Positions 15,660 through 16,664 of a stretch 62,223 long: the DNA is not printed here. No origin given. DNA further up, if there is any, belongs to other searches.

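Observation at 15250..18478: Minimal PaaA/BoxB-like di-iron oxygenase operon without the usual partner subunits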

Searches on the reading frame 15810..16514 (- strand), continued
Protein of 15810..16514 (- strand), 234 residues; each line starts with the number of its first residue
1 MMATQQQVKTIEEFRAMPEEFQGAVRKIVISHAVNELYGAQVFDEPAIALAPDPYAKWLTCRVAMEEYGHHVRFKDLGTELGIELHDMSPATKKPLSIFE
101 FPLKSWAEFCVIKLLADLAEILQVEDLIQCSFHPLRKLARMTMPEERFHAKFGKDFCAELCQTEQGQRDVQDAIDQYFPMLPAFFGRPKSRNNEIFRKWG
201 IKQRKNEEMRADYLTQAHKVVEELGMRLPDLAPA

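Call 17: search_protein_families(library=pfam, proteins=[L025:11765-12313:+, L025:12280-13743:+, L025:13740-14804:+, L025:14807-16024:+, L025:4720-5763:+, L025:5809-6345:+, L025:6358-7677:+, L025:2228-3478:+, L025:990-1691:-, L025:3475-3930:-], max_evalue=0.001)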
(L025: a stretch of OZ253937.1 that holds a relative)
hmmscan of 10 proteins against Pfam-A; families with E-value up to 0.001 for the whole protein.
L025:11765-12313:+ (182 aa): 0 families

L025:12280-13743:+ (487 aa): 4 families
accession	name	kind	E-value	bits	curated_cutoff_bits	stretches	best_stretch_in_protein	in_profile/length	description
PF13607.11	Succ_CoA_lig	-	2.6e-38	131.4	27.4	1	178-312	2-136/138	Succinyl-CoA ligase like flavodoxin domain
PF13380.12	CoA_binding_2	-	3.5e-24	85.9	22.8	1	34-159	2-115/116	CoA binding domain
PF02629.25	CoA_binding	-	1.4e-10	42.2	22.3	1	31-120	2-94/97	CoA binding domain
PF19045.5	Ligase_CoA_2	-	9.5e-05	22.9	23.7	1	326-379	2-55/162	Ligase-CoA domain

L025:13740-14804:+ (354 aa): 3 families
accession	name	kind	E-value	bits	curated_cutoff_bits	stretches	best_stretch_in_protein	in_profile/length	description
PF25137.1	ADH_Fe_C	-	8.1e-38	130.5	27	1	163-345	1-194/194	Fe-containing alcohol dehydrogenase family, C-terminal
PF00465.25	Fe-ADH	-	2.3e-27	96.1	31.3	1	10-152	2-168/168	Iron-containing alcohol dehydrogenase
PF13685.12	Fe-ADH_2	-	4.4e-08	33.7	28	1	14-151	2-141/149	Iron-containing alcohol dehydrogenase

L025:14807-16024:+ (405 aa): 6 families
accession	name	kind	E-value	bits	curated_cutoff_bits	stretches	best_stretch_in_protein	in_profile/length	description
PF01494.25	FAD_binding_3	-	3.1e-67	227.7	22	1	13-347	4-344/349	FAD binding domain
PF01266.30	DAO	-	1.7e-06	28.3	27.9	1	12-55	1-47/353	FAD dependent oxidoreductase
PF07992.20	Pyr_redox_2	-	1e-05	25.6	26.1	0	8-46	140-178/291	Pyridine nucleotide-disulphide oxidoreductase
PF12831.13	FAD_oxidored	-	2.8e-05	24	27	1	13-169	2-143/416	FAD dependent oxidoreductase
PF03486.20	HI0933_like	-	3.6e-05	23.8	50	0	12-44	2-34/244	HI0933-like protein Rossmann domain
PF13738.12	Pyr_redox_3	-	5.3e-05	23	30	0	14-42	1-30/305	Pyridine nucleotide-disulphide oxidoreductase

L025:4720-5763:+ (347 aa): 1 family
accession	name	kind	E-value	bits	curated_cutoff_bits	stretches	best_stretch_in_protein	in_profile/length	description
PF03480.18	DctP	-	3.8e-32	112.2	23.4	1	46-322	12-284/286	Bacterial extracellular solute-binding protein, family 7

L025:5809-6345:+ (178 aa): 1 family
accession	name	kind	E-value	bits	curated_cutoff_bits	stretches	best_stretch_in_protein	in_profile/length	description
PF04290.18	DctQ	-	1.9e-14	54.2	28.3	1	37-167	1-130/132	Tripartite ATP-independent periplasmic transporters, DctQ component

L025:6358-7677:+ (439 aa): 1 family
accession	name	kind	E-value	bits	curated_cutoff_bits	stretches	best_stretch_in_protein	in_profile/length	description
PF06808.19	DctM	-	5.6e-85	286.1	23.8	1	11-429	1-412/413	Tripartite ATP-independent periplasmic transporter, DctM component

L025:2228-3478:+ (416 aa): 1 family
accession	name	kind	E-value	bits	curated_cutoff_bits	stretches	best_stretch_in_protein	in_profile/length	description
PF01425.27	Amidase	-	2.1e-67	228.5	27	2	44-224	42-220/445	Amidase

L025:990-1691:- (233 aa): 0 families

L025:3475-3930:- (151 aa): 10 families
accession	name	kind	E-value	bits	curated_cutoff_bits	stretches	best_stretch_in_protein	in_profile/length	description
PF01047.28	MarR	-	7.1e-15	55.1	24.6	1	46-102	2-58/59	MarR family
PF12802.13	MarR_2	-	1.1e-14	54.8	27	1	44-102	2-61/61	MarR family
PF22381.2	Staph_reg_Sar_Rot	-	1.2e-07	32.2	27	1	53-118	21-85/85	Transcriptional regulator SarA/Rot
PF13463.12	HTH_27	-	8.5e-07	29.6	22.2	1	58-111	15-68/68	Winged helix DNA-binding domain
PF13412.12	HTH_24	-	1.4e-06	28.2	21.9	1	55-92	11-48/48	Winged helix-turn-helix DNA-binding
PF09339.16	HTH_IclR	-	1.4e-05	25.2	22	1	58-94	15-51/52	IclR helix-turn-helix domain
PF21863.2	HTH_67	-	3e-05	24.2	27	1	53-150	173-259/268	Helix-turn-helix family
PF01325.25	Fe_dep_repress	-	0.00017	22.1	26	1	63-93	24-54/60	Iron dependent repressor, N-terminal DNA binding domain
PF25213.1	HVO_A0261_N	-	0.00034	20.9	35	0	60-126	23-82/86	HVO_A0261 N-terminal domain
PF14947.12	HTH_45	-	0.00095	19.6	25.5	0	58-122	16-73/77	Winged helix-turn-helix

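Call 20: search_solved_structures(query=window:15810-16514:-, max_evalue=1, show_alignments=2)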
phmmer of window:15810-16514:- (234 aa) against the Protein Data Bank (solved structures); distinct sequences matched with E-value up to 1: 8.
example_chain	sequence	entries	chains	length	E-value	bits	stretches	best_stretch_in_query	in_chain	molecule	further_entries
4iit_A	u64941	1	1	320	2.9e-18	69.5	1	10-230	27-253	Phenylacetate-CoA oxygenase subunit PaaA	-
3pvr_A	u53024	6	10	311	9.6e-18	67.8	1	10-230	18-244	Phenylacetic acid degradation protein paaA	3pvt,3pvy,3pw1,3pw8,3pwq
4ii4_A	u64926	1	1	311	1.6e-17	67.1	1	10-230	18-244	1,2-phenylacetyl-CoA epoxidase, subunit A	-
4mud_A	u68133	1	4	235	5e-07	32.7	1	15-219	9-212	Ring oxydation complex/ phenylacetic acid degradation related protein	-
3per_A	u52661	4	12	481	0.066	16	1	15-162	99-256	Benzoyl-CoA oxygenase component B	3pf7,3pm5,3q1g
4iit_C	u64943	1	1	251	0.39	13.5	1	98-230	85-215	Phenylacetate-CoA oxygenase subunit PaaC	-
8as8_C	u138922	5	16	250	0.97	12.2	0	132-197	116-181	JetB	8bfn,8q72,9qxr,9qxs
9qxt_C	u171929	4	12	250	0.97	12.2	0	132-197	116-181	JetB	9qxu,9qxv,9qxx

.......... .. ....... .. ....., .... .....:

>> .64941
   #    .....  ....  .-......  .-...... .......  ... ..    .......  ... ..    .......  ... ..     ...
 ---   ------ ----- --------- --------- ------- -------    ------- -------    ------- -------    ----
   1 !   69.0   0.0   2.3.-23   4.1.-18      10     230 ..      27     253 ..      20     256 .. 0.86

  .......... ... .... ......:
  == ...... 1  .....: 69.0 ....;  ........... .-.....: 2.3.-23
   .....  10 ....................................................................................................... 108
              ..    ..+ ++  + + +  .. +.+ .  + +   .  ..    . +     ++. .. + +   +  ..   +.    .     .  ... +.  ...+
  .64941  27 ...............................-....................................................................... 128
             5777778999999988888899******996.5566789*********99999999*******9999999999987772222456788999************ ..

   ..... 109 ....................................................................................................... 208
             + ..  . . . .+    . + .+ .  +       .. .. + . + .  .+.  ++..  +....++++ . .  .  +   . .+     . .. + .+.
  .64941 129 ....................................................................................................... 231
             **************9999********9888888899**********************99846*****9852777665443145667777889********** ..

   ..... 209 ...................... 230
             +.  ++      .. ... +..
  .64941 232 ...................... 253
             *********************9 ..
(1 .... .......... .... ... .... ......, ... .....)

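Call 35: find_encoding_contigs(protein=P0074, flank=10000, max_places=2)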
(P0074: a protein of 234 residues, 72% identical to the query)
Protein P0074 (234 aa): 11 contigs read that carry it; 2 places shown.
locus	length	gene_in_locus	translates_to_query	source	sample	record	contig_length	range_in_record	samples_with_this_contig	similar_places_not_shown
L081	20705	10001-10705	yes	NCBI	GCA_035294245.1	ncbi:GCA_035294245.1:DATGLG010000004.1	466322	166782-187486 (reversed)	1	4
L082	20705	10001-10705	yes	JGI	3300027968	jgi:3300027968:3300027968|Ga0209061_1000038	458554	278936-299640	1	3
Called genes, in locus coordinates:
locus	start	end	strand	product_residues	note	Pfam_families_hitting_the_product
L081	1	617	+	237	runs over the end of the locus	PF00215:OMPdecase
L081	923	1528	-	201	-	-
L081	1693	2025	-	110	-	-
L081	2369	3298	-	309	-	PF12760:Zn_ribbon_IS1595, PF12762:DDE_Tnp_IS1595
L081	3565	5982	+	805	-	PF13491:FtsK_4TM, PF17854:FtsK_alpha, PF01580:FtsK_SpoIIIE, PF09397:FtsK_gamma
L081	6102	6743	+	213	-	PF03548:LolA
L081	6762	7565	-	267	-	PF04116:FA_hydroxylase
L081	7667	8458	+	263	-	PF07722:Peptidase_C26, PF00117:GATase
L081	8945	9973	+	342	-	PF00111:Fer2, PF00970:FAD_binding_6, PF00175:NAD_binding_1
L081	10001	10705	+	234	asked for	PF05138:PaaA_PaaC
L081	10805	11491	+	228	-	PF01557:FAA_hydrolase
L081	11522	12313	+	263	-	PF03372:Exo_endo_phos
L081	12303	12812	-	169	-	PF12692:Methyltransf_17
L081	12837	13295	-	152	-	PF00027:cNMP_binding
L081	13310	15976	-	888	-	PF00664:ABC_membrane, PF00005:ABC_tran (weak)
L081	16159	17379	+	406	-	-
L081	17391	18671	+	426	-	PF13439:Glyco_transf_4 (faint), PF00534:Glycos_transf_1, PF13692:Glyco_trans_1_4, PF13524:Glyco_trans_1_2 (weak)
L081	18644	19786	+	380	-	PF00534:Glycos_transf_1, PF13692:Glyco_trans_1_4, PF20706:GT4-conflict (weak), PF13524:Glyco_trans_1_2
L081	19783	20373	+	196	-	PF00300:His_Phos_1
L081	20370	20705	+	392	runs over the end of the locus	PF04101:Glyco_tran_28_C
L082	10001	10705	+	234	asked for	PF05138:PaaA_PaaC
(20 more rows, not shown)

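Call 36: find_encoding_contigs(protein=P0106, flank=10000, max_places=3)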
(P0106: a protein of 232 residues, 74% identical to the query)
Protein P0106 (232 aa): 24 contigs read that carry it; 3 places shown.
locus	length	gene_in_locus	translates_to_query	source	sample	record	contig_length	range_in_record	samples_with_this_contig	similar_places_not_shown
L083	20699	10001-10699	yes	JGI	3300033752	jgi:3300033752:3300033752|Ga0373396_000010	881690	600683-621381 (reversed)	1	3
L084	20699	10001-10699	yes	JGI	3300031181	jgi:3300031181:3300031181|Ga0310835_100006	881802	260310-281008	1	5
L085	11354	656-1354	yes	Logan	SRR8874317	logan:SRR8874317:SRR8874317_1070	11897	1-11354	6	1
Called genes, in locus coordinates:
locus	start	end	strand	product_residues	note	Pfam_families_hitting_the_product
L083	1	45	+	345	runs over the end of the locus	PF01168:Ala_racemase_N, PF14031:D-ser_dehydrat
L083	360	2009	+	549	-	PF01425:Amidase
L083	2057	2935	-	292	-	PF09694:Gcw_chp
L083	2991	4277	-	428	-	PF00909:Ammonium_transp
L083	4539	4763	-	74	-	-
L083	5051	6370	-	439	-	PF06808:DctM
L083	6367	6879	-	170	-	PF04290:DctQ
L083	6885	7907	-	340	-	PF03480:DctP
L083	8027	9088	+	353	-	PF00111:Fer2, PF00970:FAD_binding_6, PF00175:NAD_binding_1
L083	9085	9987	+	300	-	PF00106:adh_short, PF08659:KR, PF13561:adh_short_C2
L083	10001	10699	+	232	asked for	PF05138:PaaA_PaaC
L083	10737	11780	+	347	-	PF02311:AraC_binding (faint), PF07883:Cupin_2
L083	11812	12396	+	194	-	-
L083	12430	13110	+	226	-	PF01557:FAA_hydrolase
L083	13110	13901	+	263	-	PF03372:Exo_endo_phos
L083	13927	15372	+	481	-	PF02629:CoA_binding (weak), PF13380:CoA_binding_2, PF13607:Succ_CoA_lig, PF19045:Ligase_CoA_2 (faint)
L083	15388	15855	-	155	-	-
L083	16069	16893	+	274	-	PF00248:Aldo_ket_red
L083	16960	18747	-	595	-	PF02771:Acyl-CoA_dh_N, PF02770:Acyl-CoA_dh_M, PF00441:Acyl-CoA_dh_1, PF08028:Acyl-CoA_dh_2, PF22924:ACOX_C_alpha1, PF12806:Acyl-CoA_dh_C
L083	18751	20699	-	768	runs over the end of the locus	PF02737:3HCDH_N, PF00725:3HCDH, PF00378:ECH_1, PF16113:ECH_2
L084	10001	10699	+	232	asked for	PF05138:PaaA_PaaC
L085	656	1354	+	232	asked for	PF05138:PaaA_PaaC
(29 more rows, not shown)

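Call 42: search_solved_structures(query=L083:6885-7907:-, max_evalue=1e-10)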
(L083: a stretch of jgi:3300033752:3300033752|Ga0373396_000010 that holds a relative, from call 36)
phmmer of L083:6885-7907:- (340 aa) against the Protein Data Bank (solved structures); distinct sequences matched with E-value up to 1e-10: 74 (the best 60 are shown).
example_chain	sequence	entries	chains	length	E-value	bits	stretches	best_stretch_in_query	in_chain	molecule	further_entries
5i5p_A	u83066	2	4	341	4.2e-104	351.7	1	22-337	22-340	TRAP TRANSPORTER SOLUTE BINDING PROTEIN | TRAP solute Binding Protein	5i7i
5im2_A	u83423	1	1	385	8.1e-103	347.4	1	9-338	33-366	Twin-arginine translocation pathway signal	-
5iga_A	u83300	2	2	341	2.6e-102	345.8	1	22-337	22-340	TRAP TRANSPORTER SOLUTE BINDING PROTEIN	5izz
7nsw_AAA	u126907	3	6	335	7.1e-92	311.5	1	23-338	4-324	TRAP dicarboxylate transporter-DctP subunit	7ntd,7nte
7nrr_AAA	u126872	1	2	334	8.4e-92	311.3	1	24-338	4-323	TRAP dicarboxylate transporter-DctP subunit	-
7nr2_AAA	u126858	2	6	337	2.8e-84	286.5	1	23-336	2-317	TRAP dicarboxylate transporter, DctP subunit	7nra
7nqg_AAA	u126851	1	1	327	2.6e-48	168.2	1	25-317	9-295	TrapT family, dctP subunit, C4-dicarboxylate periplasmic binding protein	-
4n6d_A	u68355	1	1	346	1.3e-40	143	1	4-336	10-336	TRAP dicarboxylate transporter-DctP subunit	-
4p56_A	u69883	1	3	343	1.8e-40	142.5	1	24-322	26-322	Putative extracellular solute-binding protein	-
4pgn_A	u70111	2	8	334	6.5e-39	137.4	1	22-323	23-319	Extracellular solute-binding protein, family 7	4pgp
4nap_A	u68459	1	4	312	1e-38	136.7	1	23-323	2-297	Extracellular solute-binding protein, family 7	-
4nn3_A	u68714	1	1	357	2.9e-23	85.9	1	14-333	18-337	TRAP dicarboxylate transporter, DctP subunit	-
4nq8_A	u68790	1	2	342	5.3e-23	85.1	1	9-295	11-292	Putative periplasmic substrate-binding transport protein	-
4p47_A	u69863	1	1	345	1.4e-21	80.4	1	7-322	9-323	TRAP dicarboxylate transporter, DctP subunit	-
4o8m_A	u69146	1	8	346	8.2e-21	77.9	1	10-294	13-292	TRAP dicarboxylate transporter, DctP subunit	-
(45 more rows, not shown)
